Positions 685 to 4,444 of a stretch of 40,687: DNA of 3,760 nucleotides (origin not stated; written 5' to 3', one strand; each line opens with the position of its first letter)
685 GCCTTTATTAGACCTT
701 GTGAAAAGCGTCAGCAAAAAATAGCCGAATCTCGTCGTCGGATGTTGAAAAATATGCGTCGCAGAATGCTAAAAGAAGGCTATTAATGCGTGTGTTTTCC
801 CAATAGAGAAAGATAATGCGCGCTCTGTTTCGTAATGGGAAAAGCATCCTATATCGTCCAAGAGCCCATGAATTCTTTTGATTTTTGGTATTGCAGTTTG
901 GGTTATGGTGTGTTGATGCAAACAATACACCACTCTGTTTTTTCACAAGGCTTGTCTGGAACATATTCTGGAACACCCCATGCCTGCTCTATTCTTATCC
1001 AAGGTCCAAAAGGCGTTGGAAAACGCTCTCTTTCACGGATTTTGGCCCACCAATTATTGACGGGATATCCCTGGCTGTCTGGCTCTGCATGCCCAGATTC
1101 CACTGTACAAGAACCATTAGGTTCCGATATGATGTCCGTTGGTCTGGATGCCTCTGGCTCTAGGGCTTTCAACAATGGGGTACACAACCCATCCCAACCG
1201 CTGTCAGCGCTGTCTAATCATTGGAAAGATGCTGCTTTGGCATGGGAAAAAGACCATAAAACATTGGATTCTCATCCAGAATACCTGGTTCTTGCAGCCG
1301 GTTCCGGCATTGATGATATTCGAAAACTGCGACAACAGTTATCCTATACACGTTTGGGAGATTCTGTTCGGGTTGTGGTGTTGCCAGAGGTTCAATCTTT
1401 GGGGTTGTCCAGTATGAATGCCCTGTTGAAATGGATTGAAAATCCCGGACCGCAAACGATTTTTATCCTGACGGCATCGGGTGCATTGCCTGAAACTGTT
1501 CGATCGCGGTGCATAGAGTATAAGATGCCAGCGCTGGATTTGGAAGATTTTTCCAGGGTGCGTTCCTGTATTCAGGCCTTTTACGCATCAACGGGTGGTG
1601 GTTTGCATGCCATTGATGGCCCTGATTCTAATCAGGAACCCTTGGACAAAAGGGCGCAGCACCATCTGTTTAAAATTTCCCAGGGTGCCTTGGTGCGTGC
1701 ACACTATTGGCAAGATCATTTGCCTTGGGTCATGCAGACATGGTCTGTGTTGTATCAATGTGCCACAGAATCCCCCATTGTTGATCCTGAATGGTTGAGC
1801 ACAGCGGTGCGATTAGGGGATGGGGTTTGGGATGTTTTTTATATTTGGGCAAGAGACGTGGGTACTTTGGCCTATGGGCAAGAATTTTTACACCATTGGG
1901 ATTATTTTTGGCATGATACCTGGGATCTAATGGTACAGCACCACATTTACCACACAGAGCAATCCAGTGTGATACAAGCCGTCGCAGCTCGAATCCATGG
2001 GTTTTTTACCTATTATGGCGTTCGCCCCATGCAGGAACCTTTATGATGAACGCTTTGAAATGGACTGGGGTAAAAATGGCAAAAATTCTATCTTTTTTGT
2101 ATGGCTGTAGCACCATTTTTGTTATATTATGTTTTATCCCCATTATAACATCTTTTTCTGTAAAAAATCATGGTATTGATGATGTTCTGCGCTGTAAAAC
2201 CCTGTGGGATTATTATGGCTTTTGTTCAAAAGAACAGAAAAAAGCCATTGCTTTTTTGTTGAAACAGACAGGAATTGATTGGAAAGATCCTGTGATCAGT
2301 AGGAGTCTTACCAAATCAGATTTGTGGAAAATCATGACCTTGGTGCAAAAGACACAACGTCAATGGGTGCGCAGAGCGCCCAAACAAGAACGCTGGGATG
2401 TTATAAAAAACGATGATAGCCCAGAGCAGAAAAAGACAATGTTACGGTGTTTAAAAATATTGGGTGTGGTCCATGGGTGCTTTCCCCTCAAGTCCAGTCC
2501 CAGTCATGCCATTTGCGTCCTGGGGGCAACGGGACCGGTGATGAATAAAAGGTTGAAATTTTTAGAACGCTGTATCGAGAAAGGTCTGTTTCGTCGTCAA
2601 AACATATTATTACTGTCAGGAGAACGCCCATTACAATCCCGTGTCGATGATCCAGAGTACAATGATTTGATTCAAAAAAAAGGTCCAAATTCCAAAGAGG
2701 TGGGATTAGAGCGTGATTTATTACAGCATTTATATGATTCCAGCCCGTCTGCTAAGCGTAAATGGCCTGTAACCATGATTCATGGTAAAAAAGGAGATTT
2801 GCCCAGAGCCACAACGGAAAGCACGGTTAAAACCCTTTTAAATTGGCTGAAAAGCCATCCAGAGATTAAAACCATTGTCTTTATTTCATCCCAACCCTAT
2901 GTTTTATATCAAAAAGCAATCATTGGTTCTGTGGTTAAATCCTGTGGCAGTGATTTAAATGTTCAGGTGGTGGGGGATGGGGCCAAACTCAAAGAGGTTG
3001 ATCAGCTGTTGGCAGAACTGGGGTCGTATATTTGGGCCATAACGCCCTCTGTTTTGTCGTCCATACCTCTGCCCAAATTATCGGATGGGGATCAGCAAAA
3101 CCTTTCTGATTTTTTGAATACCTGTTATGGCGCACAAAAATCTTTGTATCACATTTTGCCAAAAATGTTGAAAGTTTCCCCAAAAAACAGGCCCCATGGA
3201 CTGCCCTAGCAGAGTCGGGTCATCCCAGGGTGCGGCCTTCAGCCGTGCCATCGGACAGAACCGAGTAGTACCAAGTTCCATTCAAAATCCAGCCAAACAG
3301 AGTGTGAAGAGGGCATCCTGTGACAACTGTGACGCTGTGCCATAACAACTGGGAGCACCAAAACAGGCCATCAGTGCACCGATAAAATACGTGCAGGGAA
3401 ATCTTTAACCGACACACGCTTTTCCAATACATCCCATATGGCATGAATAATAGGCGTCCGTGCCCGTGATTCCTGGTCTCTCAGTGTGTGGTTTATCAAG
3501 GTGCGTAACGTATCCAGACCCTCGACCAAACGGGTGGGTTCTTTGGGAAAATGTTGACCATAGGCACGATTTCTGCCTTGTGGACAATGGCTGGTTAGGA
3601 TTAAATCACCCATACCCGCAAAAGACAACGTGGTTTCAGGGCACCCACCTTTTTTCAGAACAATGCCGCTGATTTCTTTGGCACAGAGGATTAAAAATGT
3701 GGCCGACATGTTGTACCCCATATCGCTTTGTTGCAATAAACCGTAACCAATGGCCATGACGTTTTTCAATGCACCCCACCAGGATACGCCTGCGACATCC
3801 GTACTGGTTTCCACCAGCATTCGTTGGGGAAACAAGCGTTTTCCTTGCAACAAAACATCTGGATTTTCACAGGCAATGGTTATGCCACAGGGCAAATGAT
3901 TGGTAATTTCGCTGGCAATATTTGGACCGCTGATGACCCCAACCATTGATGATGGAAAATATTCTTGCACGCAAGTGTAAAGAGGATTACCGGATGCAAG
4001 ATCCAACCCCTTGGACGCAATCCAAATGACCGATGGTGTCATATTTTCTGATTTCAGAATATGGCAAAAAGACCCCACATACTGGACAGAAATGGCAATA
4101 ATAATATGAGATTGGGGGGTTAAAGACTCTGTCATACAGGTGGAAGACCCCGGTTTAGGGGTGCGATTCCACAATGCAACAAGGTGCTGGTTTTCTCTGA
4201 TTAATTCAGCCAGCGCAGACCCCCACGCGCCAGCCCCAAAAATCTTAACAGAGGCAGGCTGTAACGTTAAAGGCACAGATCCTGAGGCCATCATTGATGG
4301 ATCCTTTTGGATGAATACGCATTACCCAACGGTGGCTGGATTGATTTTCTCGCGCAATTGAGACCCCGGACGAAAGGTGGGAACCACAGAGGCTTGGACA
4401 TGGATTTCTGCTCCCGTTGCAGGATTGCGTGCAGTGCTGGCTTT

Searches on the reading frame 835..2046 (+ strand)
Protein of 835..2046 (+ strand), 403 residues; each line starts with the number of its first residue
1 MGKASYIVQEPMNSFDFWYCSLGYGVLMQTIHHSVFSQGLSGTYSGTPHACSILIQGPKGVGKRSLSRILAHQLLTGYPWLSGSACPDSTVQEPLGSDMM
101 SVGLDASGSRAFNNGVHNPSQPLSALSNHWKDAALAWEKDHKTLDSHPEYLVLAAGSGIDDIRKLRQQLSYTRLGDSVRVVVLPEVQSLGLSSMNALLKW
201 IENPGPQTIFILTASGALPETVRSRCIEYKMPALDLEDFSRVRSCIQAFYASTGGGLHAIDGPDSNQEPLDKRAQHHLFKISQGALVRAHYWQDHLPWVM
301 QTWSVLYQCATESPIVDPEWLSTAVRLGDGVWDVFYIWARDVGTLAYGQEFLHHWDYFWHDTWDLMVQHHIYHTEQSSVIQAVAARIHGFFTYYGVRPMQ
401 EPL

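Call 84: search_protein_families(library=pfam, proteins=[window:835-2046:+], max_evalue=0.001)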
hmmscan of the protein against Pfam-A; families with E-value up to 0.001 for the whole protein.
window:835-2046:+ (403 aa): 1 family
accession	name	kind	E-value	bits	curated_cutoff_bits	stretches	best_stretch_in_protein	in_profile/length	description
PF13177.12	DNA_pol3_delta2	-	2.1e-17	64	27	1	50-233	19-159/161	DNA polymerase III, delta subunit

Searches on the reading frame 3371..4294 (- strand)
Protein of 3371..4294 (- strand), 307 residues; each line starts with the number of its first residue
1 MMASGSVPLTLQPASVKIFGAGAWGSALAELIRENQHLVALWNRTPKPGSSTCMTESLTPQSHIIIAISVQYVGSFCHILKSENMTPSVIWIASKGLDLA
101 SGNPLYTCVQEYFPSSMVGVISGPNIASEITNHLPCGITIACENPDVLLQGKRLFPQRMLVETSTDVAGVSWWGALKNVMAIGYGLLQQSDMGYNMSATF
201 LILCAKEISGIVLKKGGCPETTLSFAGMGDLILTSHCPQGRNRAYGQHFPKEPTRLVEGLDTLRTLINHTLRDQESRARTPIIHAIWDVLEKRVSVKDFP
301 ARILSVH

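Call 84: search_protein_families(library=pfam, proteins=[window:3371-4294:-], max_evalue=0.001)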
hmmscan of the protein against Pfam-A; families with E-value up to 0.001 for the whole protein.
window:3371-4294:- (307 aa): 3 families
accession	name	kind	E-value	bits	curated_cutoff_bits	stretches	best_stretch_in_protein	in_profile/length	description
PF07479.19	NAD_Gly3P_dh_C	-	3.5e-24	86.1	25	1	166-299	1-140/142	NAD-dependent glycerol-3-phosphate dehydrogenase C-terminus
PF01210.29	NAD_Gly3P_dh_N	-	1.3e-23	84.2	23.1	2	54-146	63-156/158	NAD-dependent glycerol-3-phosphate dehydrogenase N-terminus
PF20618.3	GPD_NAD_C_bact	-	5.9e-06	27.2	27.6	1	226-286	1-66/66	Bacterial GPD, NAD-dependent C-terminal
